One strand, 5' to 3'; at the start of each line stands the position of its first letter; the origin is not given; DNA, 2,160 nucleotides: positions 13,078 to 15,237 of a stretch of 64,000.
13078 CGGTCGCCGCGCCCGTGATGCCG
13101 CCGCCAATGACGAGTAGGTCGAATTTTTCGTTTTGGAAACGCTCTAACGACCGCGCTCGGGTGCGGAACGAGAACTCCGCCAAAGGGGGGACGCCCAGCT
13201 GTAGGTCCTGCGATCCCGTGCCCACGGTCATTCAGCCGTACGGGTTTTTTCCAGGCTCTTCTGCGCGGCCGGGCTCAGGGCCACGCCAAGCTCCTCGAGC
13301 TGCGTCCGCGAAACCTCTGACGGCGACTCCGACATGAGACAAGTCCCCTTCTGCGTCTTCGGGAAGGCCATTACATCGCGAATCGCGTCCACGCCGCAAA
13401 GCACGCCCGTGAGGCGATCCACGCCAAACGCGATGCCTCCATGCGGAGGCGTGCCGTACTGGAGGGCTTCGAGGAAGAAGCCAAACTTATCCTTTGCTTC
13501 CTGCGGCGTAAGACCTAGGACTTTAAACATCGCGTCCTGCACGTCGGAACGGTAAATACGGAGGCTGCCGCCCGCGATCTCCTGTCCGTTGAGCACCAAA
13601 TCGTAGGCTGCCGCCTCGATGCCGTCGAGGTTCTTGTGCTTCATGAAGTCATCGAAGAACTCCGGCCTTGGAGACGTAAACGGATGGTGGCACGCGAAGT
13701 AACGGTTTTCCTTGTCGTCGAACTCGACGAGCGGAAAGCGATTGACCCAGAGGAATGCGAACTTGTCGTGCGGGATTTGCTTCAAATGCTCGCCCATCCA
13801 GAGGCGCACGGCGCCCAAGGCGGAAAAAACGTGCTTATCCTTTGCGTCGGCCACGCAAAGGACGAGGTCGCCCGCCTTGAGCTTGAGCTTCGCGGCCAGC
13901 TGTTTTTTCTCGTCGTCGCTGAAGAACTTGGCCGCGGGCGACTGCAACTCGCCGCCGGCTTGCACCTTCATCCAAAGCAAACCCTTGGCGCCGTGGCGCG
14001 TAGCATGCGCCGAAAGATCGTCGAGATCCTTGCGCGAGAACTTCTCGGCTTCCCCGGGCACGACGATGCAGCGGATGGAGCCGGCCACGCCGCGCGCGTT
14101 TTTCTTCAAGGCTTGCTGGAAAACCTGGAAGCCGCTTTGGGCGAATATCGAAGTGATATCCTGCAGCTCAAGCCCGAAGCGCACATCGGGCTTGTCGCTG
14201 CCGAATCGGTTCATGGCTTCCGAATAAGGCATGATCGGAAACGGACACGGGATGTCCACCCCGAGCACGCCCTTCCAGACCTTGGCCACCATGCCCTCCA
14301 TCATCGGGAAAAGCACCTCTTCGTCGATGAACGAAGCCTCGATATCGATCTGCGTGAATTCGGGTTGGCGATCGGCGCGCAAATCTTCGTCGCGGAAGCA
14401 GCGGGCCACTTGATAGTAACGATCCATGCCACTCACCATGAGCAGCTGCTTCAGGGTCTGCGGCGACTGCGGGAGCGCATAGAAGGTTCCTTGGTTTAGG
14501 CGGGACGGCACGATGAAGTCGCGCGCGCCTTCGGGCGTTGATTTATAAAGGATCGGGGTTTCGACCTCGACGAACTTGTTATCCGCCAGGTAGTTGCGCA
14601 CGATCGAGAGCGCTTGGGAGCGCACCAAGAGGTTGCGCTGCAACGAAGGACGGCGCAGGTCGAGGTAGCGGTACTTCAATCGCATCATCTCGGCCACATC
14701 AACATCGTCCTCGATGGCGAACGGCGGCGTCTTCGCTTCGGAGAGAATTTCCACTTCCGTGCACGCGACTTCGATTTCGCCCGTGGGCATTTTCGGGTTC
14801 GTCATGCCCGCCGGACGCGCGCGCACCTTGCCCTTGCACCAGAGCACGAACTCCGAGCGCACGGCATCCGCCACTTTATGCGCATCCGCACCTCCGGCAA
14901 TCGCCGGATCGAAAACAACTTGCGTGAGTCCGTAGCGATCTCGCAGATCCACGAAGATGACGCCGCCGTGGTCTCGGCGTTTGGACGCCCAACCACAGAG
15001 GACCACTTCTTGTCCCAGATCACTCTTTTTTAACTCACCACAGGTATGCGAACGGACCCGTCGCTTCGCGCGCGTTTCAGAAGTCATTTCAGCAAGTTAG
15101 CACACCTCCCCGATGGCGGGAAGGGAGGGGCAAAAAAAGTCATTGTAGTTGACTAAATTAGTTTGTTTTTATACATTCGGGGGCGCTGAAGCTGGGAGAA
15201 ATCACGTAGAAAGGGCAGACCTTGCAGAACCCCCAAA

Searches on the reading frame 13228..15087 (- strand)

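Call 101: search_protein_families(library=pfam, proteins=[window:13228-15087:-], max_evalue=0.00001)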
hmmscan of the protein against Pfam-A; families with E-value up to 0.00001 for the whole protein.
window:13228-15087:- (619 aa): 3 families
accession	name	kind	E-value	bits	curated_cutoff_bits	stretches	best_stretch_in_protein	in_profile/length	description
PF00152.25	tRNA-synt_2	-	7.6e-114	380.3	25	1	133-579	2-308/308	tRNA synthetases class II (D, K and N)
PF02938.19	GAD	-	3.6e-20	72.4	23.4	1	335-418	8-90/95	GAD domain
PF01336.31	tRNA_anti-codon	-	4.6e-16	58.9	27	1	28-115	1-75/75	OB-fold nucleic acid binding domain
